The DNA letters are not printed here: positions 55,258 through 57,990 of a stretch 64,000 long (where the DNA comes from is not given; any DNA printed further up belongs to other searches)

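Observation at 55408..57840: ValRS-like class I synthetase with both catalytic signature motifs degenerate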

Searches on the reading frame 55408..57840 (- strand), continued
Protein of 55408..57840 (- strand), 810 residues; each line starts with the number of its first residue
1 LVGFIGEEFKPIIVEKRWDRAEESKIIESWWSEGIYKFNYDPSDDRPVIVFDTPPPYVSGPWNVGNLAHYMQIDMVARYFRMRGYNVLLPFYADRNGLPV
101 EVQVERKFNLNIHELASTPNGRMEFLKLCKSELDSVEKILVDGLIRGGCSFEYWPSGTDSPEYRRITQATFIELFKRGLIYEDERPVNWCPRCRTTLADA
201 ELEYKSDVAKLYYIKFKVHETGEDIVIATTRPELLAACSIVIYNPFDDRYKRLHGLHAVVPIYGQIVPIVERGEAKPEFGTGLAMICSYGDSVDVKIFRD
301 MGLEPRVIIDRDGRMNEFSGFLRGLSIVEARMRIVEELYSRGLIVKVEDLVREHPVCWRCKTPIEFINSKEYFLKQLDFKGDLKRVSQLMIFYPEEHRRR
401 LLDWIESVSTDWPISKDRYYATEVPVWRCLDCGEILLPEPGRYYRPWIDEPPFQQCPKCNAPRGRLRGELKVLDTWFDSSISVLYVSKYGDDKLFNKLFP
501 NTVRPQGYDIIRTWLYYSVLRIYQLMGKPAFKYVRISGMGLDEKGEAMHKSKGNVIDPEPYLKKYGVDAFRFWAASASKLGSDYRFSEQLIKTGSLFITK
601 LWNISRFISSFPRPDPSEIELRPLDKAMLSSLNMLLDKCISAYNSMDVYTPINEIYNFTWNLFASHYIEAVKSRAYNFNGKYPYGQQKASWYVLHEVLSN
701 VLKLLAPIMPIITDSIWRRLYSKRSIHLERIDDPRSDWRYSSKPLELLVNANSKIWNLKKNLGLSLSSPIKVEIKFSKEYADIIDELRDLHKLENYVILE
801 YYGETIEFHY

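Call 15: find_related_loci(query=window:55408-57840:-, collection=metagenome_contigs, flank=6000)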
Query window:55408-57840:- (810 aa) in metagenome_contigs; peptide patterns used: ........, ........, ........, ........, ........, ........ (x = any residue, [..] = any of these).
218 stretches matched a pattern; 18 encode a relative of the query (tblastn E <= 1e-3); 18 distinct loci.
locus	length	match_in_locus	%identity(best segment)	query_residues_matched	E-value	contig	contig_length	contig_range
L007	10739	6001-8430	99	1-810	0e+0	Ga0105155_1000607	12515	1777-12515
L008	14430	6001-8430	98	1-810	0e+0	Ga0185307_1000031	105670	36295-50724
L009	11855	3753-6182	92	1-810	0e+0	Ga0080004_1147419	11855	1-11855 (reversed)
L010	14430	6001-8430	92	1-810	0e+0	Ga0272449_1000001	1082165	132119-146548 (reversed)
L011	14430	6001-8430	91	1-810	0e+0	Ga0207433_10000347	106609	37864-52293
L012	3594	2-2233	68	58-800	0e+0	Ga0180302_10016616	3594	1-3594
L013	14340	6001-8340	55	8-795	0e+0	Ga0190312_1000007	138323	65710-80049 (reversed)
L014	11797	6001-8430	92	1-810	0e+0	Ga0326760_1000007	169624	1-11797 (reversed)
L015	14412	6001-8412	79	5-809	0e+0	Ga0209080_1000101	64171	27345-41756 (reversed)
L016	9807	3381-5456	28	2-717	2e-69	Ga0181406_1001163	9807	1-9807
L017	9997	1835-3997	32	56-712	2e-14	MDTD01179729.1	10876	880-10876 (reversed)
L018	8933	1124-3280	32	56-710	2e-12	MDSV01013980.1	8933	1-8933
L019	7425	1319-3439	32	56-676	8e-12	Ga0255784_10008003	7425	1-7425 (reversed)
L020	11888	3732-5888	32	56-710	1e-11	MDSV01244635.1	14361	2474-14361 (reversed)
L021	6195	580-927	31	545-658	5e-9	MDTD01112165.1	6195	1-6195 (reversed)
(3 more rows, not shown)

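Call 19: search_protein_representatives(protein=window:55408-57840:-)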
Query: 810 residues. Proteins with E-value up to 0.001 (for the whole library): 18894; up to 1e-10: 8609; up to 1e-30: 2162. The best 150 are listed.
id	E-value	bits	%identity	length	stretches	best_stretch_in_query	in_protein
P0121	1.3e-286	969.7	53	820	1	10-795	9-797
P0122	1.2e-248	844.0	49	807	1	6-791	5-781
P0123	1.5e-200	684.9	44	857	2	9-563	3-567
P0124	3.6e-193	660.5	42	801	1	10-795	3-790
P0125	7.5e-188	642.9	43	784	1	11-791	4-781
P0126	2.5e-185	634.6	44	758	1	15-793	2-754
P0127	2.7e-175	601.4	46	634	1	13-636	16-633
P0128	1.1e-174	599.4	43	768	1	23-771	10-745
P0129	5.2e-161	554.1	42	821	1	45-794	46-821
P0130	1.4e-160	552.8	45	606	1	9-601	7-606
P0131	6.2e-158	544.0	39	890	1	13-770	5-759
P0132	4.3e-149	514.7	40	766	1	42-773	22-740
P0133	1.6e-148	512.9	38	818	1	22-745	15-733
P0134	1.1e-141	490.3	37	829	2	11-563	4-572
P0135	1.3e-141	490.0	37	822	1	18-724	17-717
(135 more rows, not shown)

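Call 21: list_cluster_members(proteins=[P0001, P0003, P0005, P0007, P0009, P0011, P0014, P0026, P0015, P0121])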
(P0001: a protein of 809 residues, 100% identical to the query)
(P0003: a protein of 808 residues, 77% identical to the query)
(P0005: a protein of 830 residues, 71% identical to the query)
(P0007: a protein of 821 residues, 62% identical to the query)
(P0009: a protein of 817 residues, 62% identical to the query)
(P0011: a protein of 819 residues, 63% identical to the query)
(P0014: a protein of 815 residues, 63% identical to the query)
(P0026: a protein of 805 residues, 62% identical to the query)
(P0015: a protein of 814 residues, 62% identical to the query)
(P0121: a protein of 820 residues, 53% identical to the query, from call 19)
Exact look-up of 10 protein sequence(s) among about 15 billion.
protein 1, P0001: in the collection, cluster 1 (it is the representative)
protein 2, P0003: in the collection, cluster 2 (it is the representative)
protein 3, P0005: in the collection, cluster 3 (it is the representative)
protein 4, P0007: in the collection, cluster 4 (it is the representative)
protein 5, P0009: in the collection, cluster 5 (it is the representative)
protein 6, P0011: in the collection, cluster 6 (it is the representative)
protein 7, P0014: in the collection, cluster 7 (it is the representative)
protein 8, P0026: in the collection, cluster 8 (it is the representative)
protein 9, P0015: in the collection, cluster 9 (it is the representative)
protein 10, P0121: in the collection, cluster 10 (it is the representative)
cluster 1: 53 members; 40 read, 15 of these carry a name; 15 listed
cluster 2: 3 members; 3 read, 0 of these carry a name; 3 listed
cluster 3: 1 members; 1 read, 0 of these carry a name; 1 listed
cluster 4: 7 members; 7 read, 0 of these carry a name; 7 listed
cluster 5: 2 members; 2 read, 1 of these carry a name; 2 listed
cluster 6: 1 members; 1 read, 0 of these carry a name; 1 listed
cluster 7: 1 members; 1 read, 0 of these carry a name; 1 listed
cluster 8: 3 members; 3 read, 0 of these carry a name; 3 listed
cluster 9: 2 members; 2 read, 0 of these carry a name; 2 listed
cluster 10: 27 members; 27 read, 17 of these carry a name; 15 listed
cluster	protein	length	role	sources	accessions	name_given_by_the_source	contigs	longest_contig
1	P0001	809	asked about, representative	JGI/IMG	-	-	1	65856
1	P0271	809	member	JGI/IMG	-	valyl-tRNA synthetase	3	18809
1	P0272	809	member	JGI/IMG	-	valyl-tRNA synthetase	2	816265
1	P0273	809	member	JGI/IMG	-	valyl-tRNA synthetase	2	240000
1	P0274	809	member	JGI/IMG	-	valyl-tRNA synthetase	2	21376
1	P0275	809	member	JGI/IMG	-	valyl-tRNA synthetase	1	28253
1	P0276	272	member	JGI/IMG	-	valyl-tRNA synthetase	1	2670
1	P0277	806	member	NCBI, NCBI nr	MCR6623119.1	MAG: valine--tRNA ligase [archaeon YNP-LCB-024-027] | valine--tRNA ligase [Candidatus Culexarchaeum yellowstonense]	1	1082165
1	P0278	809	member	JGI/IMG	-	valyl-tRNA synthetase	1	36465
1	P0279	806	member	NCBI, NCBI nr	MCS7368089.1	MAG: valine--tRNA ligase [archaeon YNP-WB-062] | valine--tRNA ligase [Candidatus Culexarchaeum yellowstonense]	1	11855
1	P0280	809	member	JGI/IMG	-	valyl-tRNA synthetase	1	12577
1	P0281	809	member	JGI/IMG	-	valyl-tRNA synthetase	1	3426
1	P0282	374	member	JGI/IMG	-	valyl-tRNA synthetase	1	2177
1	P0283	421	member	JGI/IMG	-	valyl-tRNA synthetase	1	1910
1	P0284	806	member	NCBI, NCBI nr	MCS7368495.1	MAG: valine--tRNA ligase [archaeon GBS-70-058] | valine--tRNA ligase [Candidatus Culexarchaeum nevadense]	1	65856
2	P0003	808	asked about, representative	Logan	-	-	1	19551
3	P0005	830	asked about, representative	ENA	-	-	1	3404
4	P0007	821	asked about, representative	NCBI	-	-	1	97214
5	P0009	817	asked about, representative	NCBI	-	-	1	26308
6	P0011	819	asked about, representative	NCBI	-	-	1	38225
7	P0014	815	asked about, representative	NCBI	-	-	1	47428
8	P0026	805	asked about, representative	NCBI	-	-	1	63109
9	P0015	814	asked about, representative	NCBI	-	-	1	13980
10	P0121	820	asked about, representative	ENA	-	-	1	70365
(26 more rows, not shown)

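Call 36: list_cluster_members(proteins=[P0083, P0091, P0102, P0040, P0059, P0113, P0012, P0021, P0008, P0122])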
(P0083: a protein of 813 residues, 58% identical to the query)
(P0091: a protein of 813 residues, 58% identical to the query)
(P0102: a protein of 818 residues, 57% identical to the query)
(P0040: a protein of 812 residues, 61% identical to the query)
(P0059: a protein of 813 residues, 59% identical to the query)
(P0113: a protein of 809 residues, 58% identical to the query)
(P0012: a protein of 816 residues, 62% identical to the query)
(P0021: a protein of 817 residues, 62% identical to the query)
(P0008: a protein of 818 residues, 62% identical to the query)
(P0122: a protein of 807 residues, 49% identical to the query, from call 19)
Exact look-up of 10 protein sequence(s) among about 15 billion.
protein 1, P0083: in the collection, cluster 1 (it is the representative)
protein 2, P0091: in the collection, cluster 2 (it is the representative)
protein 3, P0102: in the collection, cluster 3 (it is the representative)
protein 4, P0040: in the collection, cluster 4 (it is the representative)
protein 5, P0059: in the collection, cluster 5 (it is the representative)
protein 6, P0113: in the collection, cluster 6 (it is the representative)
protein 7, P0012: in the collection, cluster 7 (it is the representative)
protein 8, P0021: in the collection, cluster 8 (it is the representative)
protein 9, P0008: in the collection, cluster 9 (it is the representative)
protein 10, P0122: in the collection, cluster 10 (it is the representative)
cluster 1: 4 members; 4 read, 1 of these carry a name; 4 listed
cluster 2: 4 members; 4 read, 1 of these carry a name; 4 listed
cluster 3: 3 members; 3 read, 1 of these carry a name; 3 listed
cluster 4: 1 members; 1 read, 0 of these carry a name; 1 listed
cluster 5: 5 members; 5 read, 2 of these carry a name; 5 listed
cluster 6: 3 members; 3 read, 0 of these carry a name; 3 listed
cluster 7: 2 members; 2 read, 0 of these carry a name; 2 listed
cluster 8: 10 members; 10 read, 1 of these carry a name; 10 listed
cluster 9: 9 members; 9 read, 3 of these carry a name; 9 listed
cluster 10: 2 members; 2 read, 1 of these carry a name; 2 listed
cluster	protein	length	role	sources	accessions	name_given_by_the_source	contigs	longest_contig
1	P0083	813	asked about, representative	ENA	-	-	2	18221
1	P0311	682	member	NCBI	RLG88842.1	MAG: valine--tRNA ligase, partial [Thermoprotei archaeon]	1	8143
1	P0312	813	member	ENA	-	-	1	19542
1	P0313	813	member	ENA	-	-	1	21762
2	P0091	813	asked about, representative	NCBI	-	-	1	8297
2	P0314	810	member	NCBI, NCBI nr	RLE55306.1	MAG: valine--tRNA ligase [Thermoprotei archaeon]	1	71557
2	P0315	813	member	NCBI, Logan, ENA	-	-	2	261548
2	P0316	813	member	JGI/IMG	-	-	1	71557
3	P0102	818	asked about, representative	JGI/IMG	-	-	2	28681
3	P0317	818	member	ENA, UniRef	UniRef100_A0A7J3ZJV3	Valine--tRNA ligase n=1 Tax=Fervidicoccus fontis TaxID=683846 RepID=A0A7J3ZJV3_9CREN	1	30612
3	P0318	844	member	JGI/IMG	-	-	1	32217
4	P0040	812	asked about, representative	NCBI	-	-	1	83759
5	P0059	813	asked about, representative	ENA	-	-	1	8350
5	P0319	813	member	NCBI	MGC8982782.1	MAG: valine--tRNA ligase [Desulfurococcaceae archaeon]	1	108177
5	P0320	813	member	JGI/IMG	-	valyl-tRNA synthetase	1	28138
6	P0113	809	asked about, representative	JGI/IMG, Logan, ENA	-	-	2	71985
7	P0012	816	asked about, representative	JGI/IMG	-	-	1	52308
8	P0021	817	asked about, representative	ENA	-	-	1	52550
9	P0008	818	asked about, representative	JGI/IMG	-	-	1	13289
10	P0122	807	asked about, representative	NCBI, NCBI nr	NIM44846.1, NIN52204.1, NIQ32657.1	MAG: valine--tRNA ligase [Nitrososphaeria archaeon] | valine--tRNA ligase [Nitrososphaeria archaeon]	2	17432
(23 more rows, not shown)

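Call 58: predict_structure(alignment_id=A1)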
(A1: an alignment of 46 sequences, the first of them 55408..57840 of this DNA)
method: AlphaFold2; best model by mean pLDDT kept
length: 810 residues; sequences in the alignment: 46
mean_pLDDT: 90.1   pTM: 0.87
mean pLDDT of the five models: 90.1, 89.3, 88.6, 87.9, 87.9
residues with pLDDT >= 90: 551; 70-90: 228; 50-70: 16; < 50: 15
segments of 3 or more residues with pLDDT < 50: 1-6, 802-810
pLDDT, mean of each block of 10 residues (from residue 1): 50 91 94 89 89 80 91 97 96 77 84 83 89 89 92 87 90 94 89 84 87 97 94 94 93 95 95 90 87 84 87 91 94 96 95 84 88 93 97 95 90 75 80 92 89 94 91 76 91 92 91 91 96 93 85 85 96 92 92 97 97 95 98 98 97 98 96 92 96 98 98 97 96 95 95 92 89 90 93 89 43
secondary structure, 60 per line:
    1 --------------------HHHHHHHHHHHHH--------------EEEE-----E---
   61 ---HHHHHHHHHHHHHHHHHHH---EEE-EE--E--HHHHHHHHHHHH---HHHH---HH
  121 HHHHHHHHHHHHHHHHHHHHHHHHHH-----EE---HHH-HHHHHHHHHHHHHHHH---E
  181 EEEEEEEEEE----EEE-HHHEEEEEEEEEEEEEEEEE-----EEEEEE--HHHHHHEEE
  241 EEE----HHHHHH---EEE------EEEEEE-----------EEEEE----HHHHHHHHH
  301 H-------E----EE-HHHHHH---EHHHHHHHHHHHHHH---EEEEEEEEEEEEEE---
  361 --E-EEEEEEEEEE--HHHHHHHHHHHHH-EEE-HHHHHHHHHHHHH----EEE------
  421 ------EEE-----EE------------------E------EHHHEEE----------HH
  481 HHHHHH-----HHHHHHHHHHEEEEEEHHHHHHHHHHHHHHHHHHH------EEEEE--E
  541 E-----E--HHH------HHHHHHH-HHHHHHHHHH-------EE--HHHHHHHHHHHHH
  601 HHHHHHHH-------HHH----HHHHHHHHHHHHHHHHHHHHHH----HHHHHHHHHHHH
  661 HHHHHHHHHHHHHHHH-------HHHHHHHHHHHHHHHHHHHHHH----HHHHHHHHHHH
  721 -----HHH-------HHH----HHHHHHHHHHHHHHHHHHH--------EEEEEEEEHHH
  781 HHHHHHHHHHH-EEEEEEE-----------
elements in order (helices of 4 or more, strands of 3 or more residues): H21-33 E48-51 H64-82 E86-88 H97-108 H112-115 H119-146 H161-176 E180-190 E195-197 E202-218 E224-229 H232-237 E238-243 H248-253 E257-259 E266-271 E283-287 H292-301 H317-322 H327-340 E344-357 E365-374 H377-389 E391-393 H395-407 E412-414 E427-429 E466-468 H479-486 H492-501 E502-507 H508-526 E533-537 H559-565 H567-576 H588-608 H623-644 H649-676 H684-705 H710-720 H743-761 E770-777 H778-791 E793-799
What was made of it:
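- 57643..57654 (-): HIGH-equivalent signature, residues 63-66 = N-V-G-N (codons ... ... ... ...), at the N-terminus of the first Rossmann helix. The AF2 helix starts at residue 64 (call 58).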

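Call 60: fold_search(model_id=the predicted structure, library=pdb)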
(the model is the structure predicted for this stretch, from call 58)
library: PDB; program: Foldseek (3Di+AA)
matches with E <= 10: 418; with E <= 0.001: 233
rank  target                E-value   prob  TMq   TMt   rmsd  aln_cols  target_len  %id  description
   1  1gax_A                1.0e-52  1.00  0.81  0.77   4.4       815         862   29  CRYSTAL STRUCTURE OF THERMUS THERMOPHILUS VALYL-TRNA SYNTHETASE COMPLEXED WITH TRNA(VAL) AND VALYL-ADENYLATE ANALOGUE (released 2000-12-06)
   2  8c9d                  4.7e-49  1.00  0.82  0.66   4.8       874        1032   22  Priestia megaterium W130Q mutant of type 2 isoleucyl-tRNA synthetase complexed with an isoleucyl-adenylate analogue (released 2023-08-16)
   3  8c8v                  4.9e-49  1.00  0.82  0.65   5.2       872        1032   22  Priestia megaterium mupirocin-resistant isoleucyl-tRNA synthetase 2 with a fully-resolved C-terminal tRNA-binding domain (released 2023-08-16)
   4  8c9f                  1.5e-48  1.00  0.84  0.75   4.5       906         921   22  Priestia megaterium inactive HIGH motif mutant of type1 isoleucyl-tRNA synthetase complexed with an isoleucyl-adenylate  (released 2023-08-16)
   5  8c8w                  7.1e-47  1.00  0.81  0.65   5.2       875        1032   22  Priestia megaterium mupirocin hyper-resistant HIGH motif mutant of type 2 isoleucyl-tRNA synthetase complexed with an is (released 2023-08-16)
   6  8c9e                  1.2e-46  1.00  0.84  0.75   4.6       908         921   22  Priestia megaterium mupirocin-sensitive isoleucyl-tRNA synthetase 1 complexed with an isoleucyl-adenylate analogue (released 2023-08-16)
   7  8c8u                  1.2e-45  1.00  0.76  0.61   6.4       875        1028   22  Priestia megaterium mupirocin-resistant isoleucyl-tRNA synthetase 2 complexed with mupirocin (released 2023-08-23)
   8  1ile                  2.8e-45  1.00  0.79  0.78   4.6       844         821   24  ISOLEUCYL-TRNA SYNTHETASE (released 1999-04-13)
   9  8wnj                  3.7e-42  1.00  0.80  0.71   5.4       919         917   20  Crystal structure of H. pylori isoleucyl-tRNA synthetase (HpIleRS) in complex with Ile-AMP (released 2024-02-14)
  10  8wng                  7.4e-42  1.00  0.80  0.71   5.4       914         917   20  Crystal structure of H. pylori isoleucyl-tRNA synthetase (HpIleRS) in complex with Ile (released 2024-02-14)
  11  1qu2_A                1.2e-41  1.00  0.77  0.69   5.9       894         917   21  INSIGHTS INTO EDITING FROM AN ILE-TRNA SYNTHETASE STRUCTURE WITH TRNA(ILE) AND MUPIROCIN (released 1999-08-31)
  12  8wnf                  3.0e-41  1.00  0.80  0.71   5.4       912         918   19  Crystal structure of H. pylori isoleucyl-tRNA synthetase (HpIleRS) in apo form (released 2024-02-14)
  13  7d5c                  7.7e-41  1.00  0.80  0.71   5.2       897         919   20  IleRS in complex with a tRNA site inhibitor (released 2021-02-24)
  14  9wqt                  9.9e-41  1.00  0.80  0.71   5.2       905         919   19  Crystal structure of Saccharomyces cerevisiae isoleucyl-tRNA synthetase in complex with reveromycin A and isoleucine (released 2026-04-08)
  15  8wnd_A                1.5e-39  1.00  0.80  0.62   5.1       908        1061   19  Crystal structure of Saccharomyces cerevisiae isoleucyl-tRNA synthetase in complex with tRNA(Ile) and isoleucine (released 2024-10-09)
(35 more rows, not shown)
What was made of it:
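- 55408..57840 (-): valS, archaeal-type valine-tRNA ligase (810 aa from TTG 57840; alternative starts GTG 57837 and ATT 57828). AF2 pLDDT 90.1 with Foldseek top hit 1gax_A, TM 0.81 (calls 58, 60).
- On Valine-tRNA ligase, archaeal type (NF009687/PRK13208): Foldseek best hit 1gax_A, E=1e-52, TM 0.81 (calls 58, 60).
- AF2 pLDDT 90.1, pTM 0.87, and best Foldseek hit 1gax_A with TM 0.81 (calls 58, 60).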
